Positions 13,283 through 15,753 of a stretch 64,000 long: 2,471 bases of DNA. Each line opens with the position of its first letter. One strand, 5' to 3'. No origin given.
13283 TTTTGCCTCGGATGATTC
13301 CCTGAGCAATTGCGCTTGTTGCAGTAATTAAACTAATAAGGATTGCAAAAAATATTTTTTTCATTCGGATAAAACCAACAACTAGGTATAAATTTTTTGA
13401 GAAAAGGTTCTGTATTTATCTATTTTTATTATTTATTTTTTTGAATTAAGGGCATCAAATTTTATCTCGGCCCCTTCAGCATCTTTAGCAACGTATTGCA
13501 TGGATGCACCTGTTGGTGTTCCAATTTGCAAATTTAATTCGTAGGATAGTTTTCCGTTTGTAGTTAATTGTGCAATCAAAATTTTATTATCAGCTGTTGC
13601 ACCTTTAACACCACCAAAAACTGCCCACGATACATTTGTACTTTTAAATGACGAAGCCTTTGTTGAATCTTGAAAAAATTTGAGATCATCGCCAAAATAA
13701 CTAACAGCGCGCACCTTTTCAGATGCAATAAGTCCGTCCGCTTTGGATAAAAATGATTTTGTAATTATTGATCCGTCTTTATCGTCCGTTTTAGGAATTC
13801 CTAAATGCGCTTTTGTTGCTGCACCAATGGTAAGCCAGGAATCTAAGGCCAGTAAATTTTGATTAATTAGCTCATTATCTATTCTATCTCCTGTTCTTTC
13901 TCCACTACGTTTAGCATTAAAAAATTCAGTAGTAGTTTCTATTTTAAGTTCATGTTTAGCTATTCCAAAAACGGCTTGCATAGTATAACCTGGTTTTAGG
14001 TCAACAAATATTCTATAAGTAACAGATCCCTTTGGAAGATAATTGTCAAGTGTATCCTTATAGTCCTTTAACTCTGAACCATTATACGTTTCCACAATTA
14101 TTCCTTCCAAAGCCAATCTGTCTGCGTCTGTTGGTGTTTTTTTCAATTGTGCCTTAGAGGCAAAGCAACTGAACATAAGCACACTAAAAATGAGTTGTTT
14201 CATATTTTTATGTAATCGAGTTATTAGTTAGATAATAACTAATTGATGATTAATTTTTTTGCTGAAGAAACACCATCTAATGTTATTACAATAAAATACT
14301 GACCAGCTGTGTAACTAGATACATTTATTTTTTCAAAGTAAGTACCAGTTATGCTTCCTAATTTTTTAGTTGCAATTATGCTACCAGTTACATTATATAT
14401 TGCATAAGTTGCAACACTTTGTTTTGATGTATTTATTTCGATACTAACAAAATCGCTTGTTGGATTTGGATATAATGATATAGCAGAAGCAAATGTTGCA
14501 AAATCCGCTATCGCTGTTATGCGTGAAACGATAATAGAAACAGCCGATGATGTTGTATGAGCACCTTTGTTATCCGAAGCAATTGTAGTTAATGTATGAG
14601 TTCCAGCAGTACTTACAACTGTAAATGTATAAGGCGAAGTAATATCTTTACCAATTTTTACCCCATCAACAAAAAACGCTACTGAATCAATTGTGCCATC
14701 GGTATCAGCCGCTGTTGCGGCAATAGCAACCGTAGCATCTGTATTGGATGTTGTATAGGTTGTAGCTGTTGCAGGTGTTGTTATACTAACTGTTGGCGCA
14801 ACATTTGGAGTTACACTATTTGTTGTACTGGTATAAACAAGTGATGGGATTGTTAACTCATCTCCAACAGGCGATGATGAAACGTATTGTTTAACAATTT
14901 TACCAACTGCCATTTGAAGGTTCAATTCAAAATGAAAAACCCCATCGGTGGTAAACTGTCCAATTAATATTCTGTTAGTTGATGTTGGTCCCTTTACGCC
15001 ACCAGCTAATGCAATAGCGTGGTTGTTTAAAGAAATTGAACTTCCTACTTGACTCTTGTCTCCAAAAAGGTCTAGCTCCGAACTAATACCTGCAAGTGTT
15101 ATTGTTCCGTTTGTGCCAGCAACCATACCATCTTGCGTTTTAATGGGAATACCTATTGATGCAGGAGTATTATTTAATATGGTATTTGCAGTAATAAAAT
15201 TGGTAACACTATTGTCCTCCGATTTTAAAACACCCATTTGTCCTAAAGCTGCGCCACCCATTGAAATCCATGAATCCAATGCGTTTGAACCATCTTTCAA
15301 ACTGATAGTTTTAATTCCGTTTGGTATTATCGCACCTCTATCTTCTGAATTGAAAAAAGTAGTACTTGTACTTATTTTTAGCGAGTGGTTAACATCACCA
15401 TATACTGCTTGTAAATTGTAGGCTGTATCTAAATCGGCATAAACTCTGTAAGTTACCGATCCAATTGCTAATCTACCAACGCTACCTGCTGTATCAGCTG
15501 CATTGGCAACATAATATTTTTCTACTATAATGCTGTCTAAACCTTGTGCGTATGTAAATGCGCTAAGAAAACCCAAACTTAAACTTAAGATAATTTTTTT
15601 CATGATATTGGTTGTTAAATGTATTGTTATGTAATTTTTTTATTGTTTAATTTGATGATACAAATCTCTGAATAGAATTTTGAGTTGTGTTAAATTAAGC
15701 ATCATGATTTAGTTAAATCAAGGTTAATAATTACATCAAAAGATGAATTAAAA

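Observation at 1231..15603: TonB-receptor cluster built around four paralogs of an unnamed ~240-aa secreted domain, three with T9SS tails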

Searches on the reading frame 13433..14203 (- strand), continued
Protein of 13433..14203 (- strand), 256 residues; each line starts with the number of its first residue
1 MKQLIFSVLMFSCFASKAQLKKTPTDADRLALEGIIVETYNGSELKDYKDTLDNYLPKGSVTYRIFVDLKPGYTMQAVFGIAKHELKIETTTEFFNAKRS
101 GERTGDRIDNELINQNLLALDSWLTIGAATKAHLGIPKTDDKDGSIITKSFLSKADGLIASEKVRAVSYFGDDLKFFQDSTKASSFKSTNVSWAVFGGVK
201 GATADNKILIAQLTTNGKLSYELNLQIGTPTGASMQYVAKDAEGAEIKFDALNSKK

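Call 36: search_protein_families(library=pfam, proteins=[L064:1041-2396:-, L060:23-919:-, L058:2-1411:+, L031:8761-9786:+, L038:13478-15202:+, L070:4442-5794:-, L042:1675-2514:+, L010:3781-4269:+, L036:1561-2316:+, L036:2343-3029:+], max_evalue=0.001)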
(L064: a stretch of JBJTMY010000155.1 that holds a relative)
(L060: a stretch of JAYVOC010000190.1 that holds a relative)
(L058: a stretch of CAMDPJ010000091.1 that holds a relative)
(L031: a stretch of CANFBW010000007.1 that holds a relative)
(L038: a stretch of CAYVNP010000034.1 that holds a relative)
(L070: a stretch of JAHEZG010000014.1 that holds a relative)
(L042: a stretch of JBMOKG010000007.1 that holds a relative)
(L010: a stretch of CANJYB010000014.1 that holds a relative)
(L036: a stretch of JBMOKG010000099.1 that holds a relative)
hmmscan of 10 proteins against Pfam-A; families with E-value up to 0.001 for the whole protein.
L064:1041-2396:- (452 aa): 3 families
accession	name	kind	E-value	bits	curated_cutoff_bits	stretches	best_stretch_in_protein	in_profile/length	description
PF01943.22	Polysacc_synt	-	7.4e-27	94.9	28.2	1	19-297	1-273/274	Polysaccharide biosynthesis protein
PF13440.11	Polysacc_synt_3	-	4.3e-18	66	23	1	43-336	1-280/293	Polysaccharide biosynthesis protein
PF01554.23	MatE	-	8.2e-08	32.5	24.9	1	238-392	1-157/161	MatE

L060:23-919:- (299 aa): 2 families
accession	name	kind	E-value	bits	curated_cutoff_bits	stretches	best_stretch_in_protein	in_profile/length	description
PF13469.12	Sulfotransfer_3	-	1.4e-13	52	27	1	3-200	1-213/216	Sulfotransferase family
PF00685.33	Sulfotransfer_1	-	1.6e-11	44.5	22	1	3-211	2-185/255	Sulfotransferase domain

L058:2-1411:+ (470 aa): 2 families
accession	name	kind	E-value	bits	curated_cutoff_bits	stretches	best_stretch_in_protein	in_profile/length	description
PF13585.12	CHU_C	-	4.3e-13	49.6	27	1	383-452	3-72/86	CHU_C Type IX secretion signal domain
PF18911.6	PKD_4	-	1.4e-10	41.5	27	1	57-139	2-80/85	PKD domain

L031:8761-9786:+ (342 aa): 1 family
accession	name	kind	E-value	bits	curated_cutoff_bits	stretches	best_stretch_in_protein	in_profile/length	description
PF11751.14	PorP_SprF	-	6.2e-34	118.2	22.3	1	27-311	4-264/273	Type IX secretion system membrane protein PorP/SprF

L038:13478-15202:+ (575 aa): 10 families
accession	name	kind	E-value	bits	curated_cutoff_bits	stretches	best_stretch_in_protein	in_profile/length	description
PF13414.12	TPR_11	-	2.4e-25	88.4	26.8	3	437-474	1-38/42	TPR repeat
PF00515.34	TPR_1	-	1.6e-23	81.9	27.8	3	499-531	2-34/34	Tetratricopeptide repeat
PF07719.23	TPR_2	-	4.8e-20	70.4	27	2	499-531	2-34/34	Tetratricopeptide repeat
PF13181.12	TPR_8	-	3.9e-15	55.1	25.7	1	465-496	2-33/34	Tetratricopeptide repeat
PF13431.12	TPR_17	-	2.5e-14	52.7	24.4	1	453-484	2-33/34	Tetratricopeptide repeat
PF13432.12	TPR_16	-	5.2e-09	36.8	32.7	1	434-494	1-61/65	Tetratricopeptide repeat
PF13371.12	TPR_9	-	8e-06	26.2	35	0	442-496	7-61/73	Tetratricopeptide repeat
PF13174.12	TPR_6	-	0.00024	22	26.3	0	434-462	4-32/33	Tetratricopeptide repeat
PF25575.1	TPR_BSK1_C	-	0.00041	20.6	42.2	0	478-536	56-115/118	Serine/threonine-protein kinase BSK1-like, TPR repeats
PF13428.12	TPR_14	-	0.00076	20.4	23.5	0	433-471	4-42/44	Tetratricopeptide repeat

L070:4442-5794:- (451 aa): 1 family
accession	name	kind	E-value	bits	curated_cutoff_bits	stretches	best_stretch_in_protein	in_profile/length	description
PF07396.17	Porin_O_P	-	5.1e-05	23.1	20.9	1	75-179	22-134/370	Phosphate-selective porin O and P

L042:1675-2514:+ (280 aa): 3 families
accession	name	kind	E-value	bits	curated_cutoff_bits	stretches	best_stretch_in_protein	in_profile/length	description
PF12849.12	PBP_like_2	-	1.4e-42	146.7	27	1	29-266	8-267/267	PBP superfamily domain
PF12727.12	PBP_like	-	2.5e-13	50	27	1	47-208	1-155/193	PBP superfamily domain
PF01547.30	SBP_bac_1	-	0.00068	20.2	26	0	43-268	10-306/307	Bacterial extracellular solute-binding protein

L010:3781-4269:+ (163 aa): 1 family
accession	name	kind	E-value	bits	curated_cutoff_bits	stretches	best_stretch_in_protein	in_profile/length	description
PF00300.27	His_Phos_1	-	3.4e-10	40.4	21.7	1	4-81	1-75/194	Histidine phosphatase superfamily (branch 1)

L036:1561-2316:+ (252 aa): 6 families
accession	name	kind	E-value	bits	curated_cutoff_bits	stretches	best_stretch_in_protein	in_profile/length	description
PF00005.33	ABC_tran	-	4.5e-31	108.7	25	1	21-176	1-136/137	ABC transporter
PF13304.12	AAA_21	-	5.7e-12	46.8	27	2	123-207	220-300/304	AAA domain, putative AbiEii toxin, Type IV TA system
PF02463.25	SMC_N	-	5.1e-09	36.3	40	1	29-212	22-204/220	RecF/RecN/SMC N terminal domain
PF03193.22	RsgA_GTPase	-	0.00013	22.3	30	1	13-54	89-129/174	RsgA GTPase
PF13401.12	AAA_22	-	0.00073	20.3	27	0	31-65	5-33/130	AAA domain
PF13555.12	AAA_29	-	0.00099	19.3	27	0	25-48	16-39/61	P-loop containing region of AAA domain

L036:2343-3029:+ (229 aa): 1 family
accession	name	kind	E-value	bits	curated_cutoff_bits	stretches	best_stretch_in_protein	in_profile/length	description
PF01895.24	PhoU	-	1.8e-37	128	23.5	2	22-109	2-89/89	PhoU domain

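Call 53: search_dna_similar(query=window:13433-14203:-, collection=plasmids, mode=protein, max_evalue=0.01, max_rows=20)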
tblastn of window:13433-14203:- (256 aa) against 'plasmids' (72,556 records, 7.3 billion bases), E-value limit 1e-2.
No match.

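Call 58: search_protein_representatives(alignment_id=A2)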
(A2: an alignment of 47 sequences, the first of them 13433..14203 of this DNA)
Query: 47 sequences, 258 profile positions. Proteins with E-value up to 0.001 (for the whole library): 1526; up to 1e-10: 984; up to 1e-30: 610. The best 150 are listed.
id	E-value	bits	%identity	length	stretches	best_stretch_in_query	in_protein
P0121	5.4e-207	700.6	-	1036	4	29-252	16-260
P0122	8.0e-184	624.7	-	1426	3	33-249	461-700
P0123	4.7e-174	592.7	-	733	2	29-257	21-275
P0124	7.3e-168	572.4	-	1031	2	30-256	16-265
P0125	3.2e-160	547.3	-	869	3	31-257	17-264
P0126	1.2e-157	538.9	-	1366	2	34-257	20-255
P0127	7.0e-155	529.9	-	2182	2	40-256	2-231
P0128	7.1e-144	493.8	-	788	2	25-235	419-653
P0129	1.7e-134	463.0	-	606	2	33-246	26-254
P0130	4.5e-123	425.6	-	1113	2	28-257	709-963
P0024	9.3e-116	401.6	-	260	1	1-257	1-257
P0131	4.0e-115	399.6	-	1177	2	33-255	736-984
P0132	9.5e-115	398.4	-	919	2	26-257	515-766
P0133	9.2e-110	382.0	-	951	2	29-257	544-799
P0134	2.4e-109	380.7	-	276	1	3-257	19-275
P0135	2.5e-102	357.7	-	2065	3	33-247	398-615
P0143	2.0e-86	305.5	-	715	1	33-256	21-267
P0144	5.5e-86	304.1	-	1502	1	34-256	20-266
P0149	6.8e-83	293.9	-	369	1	33-256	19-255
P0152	6.3e-81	287.5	-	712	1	17-251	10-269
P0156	3.8e-79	281.7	-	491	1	28-256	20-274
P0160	2.3e-78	279.1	-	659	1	31-256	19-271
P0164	1.8e-76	272.9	-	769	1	33-246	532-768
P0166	3.5e-76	272.0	-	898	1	33-255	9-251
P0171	4.6e-74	265.0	-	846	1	31-257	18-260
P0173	7.1e-74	264.4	-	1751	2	1-240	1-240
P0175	2.5e-73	262.6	-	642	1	33-256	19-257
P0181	1.0e-72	260.6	-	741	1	32-255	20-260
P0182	1.4e-72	260.1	-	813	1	33-255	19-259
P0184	2.6e-72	259.3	-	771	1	33-248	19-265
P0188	6.9e-72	257.9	-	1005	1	31-257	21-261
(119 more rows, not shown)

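Call 59: search_protein_families(library=pfam, proteins=[P0127, P0135, P0173, P0144, P0122, P0143], max_evalue=0.00001)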
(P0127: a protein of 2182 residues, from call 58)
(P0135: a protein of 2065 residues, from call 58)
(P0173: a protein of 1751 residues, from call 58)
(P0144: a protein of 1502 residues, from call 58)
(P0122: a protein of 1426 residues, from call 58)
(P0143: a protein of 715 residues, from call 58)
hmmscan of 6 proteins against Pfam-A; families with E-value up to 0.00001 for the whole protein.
P0127 (2182 aa): 5 families
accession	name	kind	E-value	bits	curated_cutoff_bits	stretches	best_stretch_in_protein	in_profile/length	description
PF00629.30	MAM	-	1.3e-33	116.6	26.4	2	1710-1855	3-150/158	MAM domain, meprin/A5/mu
PF18884.5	TSP3_bac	-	6.7e-08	32.7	25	0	1086-1098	1-13/22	Bacterial TSP3 repeat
PF18962.6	Por_Secre_tail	-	4.8e-07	30.4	27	1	2099-2180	1-75/75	Secretion system C-terminal sorting domain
PF00036.39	EF-hand_1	-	4.8e-07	29.3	25.4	0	1028-1046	8-26/29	EF hand domain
PF13405.12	EF-hand_6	-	7.2e-06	25.7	25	0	1028-1046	8-26/30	EF-hand domain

P0135 (2065 aa): 2 families
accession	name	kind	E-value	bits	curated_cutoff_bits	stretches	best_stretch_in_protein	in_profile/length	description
PF18962.6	Por_Secre_tail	-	1.8e-09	38.2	27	1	1986-2063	2-75/75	Secretion system C-terminal sorting domain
PF18884.5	TSP3_bac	-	2.2e-09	37.4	25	0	677-689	1-13/22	Bacterial TSP3 repeat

P0173 (1751 aa): 0 families

P0144 (1502 aa): 2 families
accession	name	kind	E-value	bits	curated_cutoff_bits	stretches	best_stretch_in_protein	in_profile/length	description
PF04322.17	DUF473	-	5.2e-15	55.8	25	0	1036-1069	30-63/118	Protein of unknown function (DUF473)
PF18962.6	Por_Secre_tail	-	7.7e-07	29.8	27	1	1421-1501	1-75/75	Secretion system C-terminal sorting domain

P0122 (1426 aa): 1 family
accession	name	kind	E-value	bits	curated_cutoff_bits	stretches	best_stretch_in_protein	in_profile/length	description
PF18962.6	Por_Secre_tail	-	9.7e-15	55.1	27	1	1348-1424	1-75/75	Secretion system C-terminal sorting domain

P0143 (715 aa): 1 family
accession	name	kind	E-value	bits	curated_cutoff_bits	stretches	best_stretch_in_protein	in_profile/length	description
PF18962.6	Por_Secre_tail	-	1e-11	45.4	27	1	641-713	3-74/75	Secretion system C-terminal sorting domain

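Call 60: search_protein_families(library=pfam, proteins=[P0152, P0160, P0164, P0166, P0171, P0175, P0181, P0182, P0184, P0188], max_evalue=0.00001)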
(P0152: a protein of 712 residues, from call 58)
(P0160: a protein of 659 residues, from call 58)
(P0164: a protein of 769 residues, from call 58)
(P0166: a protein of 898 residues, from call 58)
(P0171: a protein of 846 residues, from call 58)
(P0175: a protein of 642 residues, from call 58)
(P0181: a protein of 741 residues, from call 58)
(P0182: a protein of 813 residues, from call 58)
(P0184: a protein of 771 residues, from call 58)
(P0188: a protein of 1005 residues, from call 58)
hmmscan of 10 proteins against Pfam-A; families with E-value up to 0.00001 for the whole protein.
P0152 (712 aa): 1 family
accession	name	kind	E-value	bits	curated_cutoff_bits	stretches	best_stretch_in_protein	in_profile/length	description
PF18962.6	Por_Secre_tail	-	3.6e-09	37.2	27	1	633-710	1-75/75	Secretion system C-terminal sorting domain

P0160 (659 aa): 1 family
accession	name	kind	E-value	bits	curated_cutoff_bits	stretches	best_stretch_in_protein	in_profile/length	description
PF18962.6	Por_Secre_tail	-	6e-10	39.7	27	1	581-657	3-75/75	Secretion system C-terminal sorting domain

P0164 (769 aa): 1 family
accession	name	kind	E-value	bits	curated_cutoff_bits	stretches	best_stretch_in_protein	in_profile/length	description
PF11617.13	Cu-binding_MopE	-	3.8e-08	33.9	27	1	468-498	1-30/30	Putative metal-binding motif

P0166 (898 aa): 4 families
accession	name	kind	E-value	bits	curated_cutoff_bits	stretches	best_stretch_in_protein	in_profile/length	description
PF17957.7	Big_7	-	1.2e-75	250.6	24.1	4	358-425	1-70/70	Bacterial Ig domain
PF06832.18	BiPBP_C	-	1.2e-17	64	26.8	0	359-436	11-87/90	Penicillin-Binding Protein C-terminus Family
PF18962.6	Por_Secre_tail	-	1e-11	45.4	27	1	818-897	1-75/75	Secretion system C-terminal sorting domain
PF16355.11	DUF4982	-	3.3e-09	37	23.9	0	297-334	14-54/61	Domain of unknown function (DUF4982)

P0171 (846 aa): 4 families
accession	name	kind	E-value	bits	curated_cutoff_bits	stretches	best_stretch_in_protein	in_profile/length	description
PF02368.24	Big_2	-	8.7e-117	381.7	22.8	6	683-760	1-78/79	Bacterial Ig-like domain (group 2)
PF22359.2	Big-like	-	2.9e-12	47.1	27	0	717-764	2-47/48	Bacterial Ig-like domain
PF18962.6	Por_Secre_tail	-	5e-11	43.2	27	1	779-844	1-74/75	Secretion system C-terminal sorting domain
PF21764.3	Invasin_D4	-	3.8e-07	31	27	0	458-505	32-78/88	Invasin, domain 4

P0175 (642 aa): 1 family
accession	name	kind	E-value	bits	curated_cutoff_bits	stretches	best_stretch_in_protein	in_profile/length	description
PF18962.6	Por_Secre_tail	-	3.1e-06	27.8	27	1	563-632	3-69/75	Secretion system C-terminal sorting domain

P0181 (741 aa): 1 family
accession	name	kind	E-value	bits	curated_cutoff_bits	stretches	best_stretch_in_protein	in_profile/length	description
PF17957.7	Big_7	-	1.7e-49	166.8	24.1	4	274-338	1-70/70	Bacterial Ig domain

P0182 (813 aa): 3 families
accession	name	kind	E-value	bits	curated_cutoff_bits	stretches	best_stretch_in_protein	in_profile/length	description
PF17957.7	Big_7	-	4.5e-72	239.1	24.1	5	541-607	1-70/70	Bacterial Ig domain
PF18962.6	Por_Secre_tail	-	9.2e-11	42.3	27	1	735-810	1-73/75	Secretion system C-terminal sorting domain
PF16355.11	DUF4982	-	5.2e-09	36.4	23.9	0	388-433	11-59/61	Domain of unknown function (DUF4982)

P0184 (771 aa): 1 family
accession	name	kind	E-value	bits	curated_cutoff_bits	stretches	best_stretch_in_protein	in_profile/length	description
PF18962.6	Por_Secre_tail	-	2e-10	41.2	27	1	695-769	2-74/75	Secretion system C-terminal sorting domain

P0188 (1005 aa): 4 families
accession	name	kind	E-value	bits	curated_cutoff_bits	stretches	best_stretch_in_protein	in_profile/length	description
PF17957.7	Big_7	-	3.3e-116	380.5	24.1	7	450-517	1-70/70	Bacterial Ig domain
PF06832.18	BiPBP_C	-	1.8e-19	69.9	26.8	0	267-345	10-87/90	Penicillin-Binding Protein C-terminus Family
PF16355.11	DUF4982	-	2.1e-14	53.6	23.9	0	482-526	12-59/61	Domain of unknown function (DUF4982)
PF18962.6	Por_Secre_tail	-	1.1e-12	48.5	27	1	926-1002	1-74/75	Secretion system C-terminal sorting domain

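Call 63: list_cluster_members(proteins=[P0121, P0123, P0129, P0149, P0156, P0166, P0171, P0188, P0164, P0134])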
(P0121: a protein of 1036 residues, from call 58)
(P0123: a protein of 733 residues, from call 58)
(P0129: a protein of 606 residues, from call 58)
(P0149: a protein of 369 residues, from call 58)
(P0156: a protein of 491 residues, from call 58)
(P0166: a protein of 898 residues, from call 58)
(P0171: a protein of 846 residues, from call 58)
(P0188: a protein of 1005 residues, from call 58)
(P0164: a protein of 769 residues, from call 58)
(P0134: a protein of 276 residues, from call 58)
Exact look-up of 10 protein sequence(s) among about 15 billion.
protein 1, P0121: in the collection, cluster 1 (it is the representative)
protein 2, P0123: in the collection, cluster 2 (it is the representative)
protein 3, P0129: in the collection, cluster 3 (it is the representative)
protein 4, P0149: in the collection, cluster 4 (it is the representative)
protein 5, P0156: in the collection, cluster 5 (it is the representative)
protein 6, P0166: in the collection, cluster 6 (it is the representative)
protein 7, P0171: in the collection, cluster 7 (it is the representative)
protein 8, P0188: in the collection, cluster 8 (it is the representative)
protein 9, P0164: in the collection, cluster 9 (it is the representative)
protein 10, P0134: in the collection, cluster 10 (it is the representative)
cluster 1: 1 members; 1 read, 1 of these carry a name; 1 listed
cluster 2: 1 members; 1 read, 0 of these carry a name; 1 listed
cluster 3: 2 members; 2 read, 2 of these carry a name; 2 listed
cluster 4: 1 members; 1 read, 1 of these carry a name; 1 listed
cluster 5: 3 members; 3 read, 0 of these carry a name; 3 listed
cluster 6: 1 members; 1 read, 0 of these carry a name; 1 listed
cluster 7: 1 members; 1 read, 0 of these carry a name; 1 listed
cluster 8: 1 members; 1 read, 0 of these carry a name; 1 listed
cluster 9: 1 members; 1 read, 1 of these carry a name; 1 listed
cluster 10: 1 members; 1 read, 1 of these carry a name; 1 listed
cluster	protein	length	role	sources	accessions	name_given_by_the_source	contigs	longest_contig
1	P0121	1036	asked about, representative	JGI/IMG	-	hypothetical protein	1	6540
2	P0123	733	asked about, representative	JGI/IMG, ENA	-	-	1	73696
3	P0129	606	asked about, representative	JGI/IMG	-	hypothetical protein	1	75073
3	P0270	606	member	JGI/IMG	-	hypothetical protein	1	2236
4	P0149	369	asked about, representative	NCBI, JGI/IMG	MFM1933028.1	MAG: hypothetical protein RL226_2331 [Bacteroidota bacterium] | hypothetical protein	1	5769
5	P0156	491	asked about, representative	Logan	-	-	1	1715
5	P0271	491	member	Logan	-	-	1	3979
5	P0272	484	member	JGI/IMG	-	-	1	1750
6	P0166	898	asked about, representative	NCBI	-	-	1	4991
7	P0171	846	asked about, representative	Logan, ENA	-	-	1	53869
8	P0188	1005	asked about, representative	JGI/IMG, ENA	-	-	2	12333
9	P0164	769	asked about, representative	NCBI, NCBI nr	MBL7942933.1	MAG: putative metal-binding motif-containing protein, partial [Flavobacteriales bacterium] | putative metal-binding motif-containing protein [Flavobacteriales bacterium]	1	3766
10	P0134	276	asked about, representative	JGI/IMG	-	hypothetical protein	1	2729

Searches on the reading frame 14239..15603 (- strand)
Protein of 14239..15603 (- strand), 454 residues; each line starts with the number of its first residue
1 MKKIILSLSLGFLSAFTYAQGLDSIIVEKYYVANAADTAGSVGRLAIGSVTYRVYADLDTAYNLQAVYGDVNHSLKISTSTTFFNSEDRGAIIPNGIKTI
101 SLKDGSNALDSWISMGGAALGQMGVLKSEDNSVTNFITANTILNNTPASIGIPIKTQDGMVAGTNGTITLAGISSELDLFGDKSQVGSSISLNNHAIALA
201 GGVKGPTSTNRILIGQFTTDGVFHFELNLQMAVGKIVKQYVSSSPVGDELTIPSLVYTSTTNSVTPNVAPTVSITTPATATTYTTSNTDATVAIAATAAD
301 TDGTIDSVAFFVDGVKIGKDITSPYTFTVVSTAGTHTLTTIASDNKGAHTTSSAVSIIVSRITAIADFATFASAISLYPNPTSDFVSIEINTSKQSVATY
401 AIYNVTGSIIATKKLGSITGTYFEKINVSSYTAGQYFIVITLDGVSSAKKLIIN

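Call 3: search_protein_families(library=pfam, proteins=[window:14239-15603:-], max_evalue=0.01)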
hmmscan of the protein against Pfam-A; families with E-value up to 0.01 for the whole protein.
window:14239-15603:- (454 aa): 3 families
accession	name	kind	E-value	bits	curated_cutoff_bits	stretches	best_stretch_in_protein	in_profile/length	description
PF18962.6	Por_Secre_tail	-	9.7e-14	51.9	27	1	377-453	1-75/75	Secretion system C-terminal sorting domain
PF17957.7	Big_7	-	1.4e-13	51.7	24.1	1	270-339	1-69/70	Bacterial Ig domain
PF06832.18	BiPBP_C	-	0.0074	16.6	26.8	0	269-349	9-85/90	Penicillin-Binding Protein C-terminus Family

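Call 4: search_protein_families(library=ncbifam, proteins=[window:14239-15603:-], max_evalue=0.01)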
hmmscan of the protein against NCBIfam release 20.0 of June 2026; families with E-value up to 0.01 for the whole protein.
window:14239-15603:- (454 aa): 4 families
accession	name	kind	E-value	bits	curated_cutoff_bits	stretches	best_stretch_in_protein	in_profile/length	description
TIGR04183.1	Por_Secre_tail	domain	1.2e-09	38.1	23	1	377-454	1-72/72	T9SS type A sorting domain-containing protein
NF038113.1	T9SSA_dep_M36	equivalog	1e-07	30.5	885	1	363-454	783-869/869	T9SS-dependent M36 family metallopeptidase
NF050177.1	TapA_OM_Porphy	equivalog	0.00016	20.6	500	1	361-453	457-543/544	TapA/TapC family T9SS-dependent outer membrane protein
NF052323.1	T9SSA_dep_M6i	equivalog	0.00047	18.2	600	1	378-444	961-1028/1043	T9SS-dependent M6-like inactivated metalloprotease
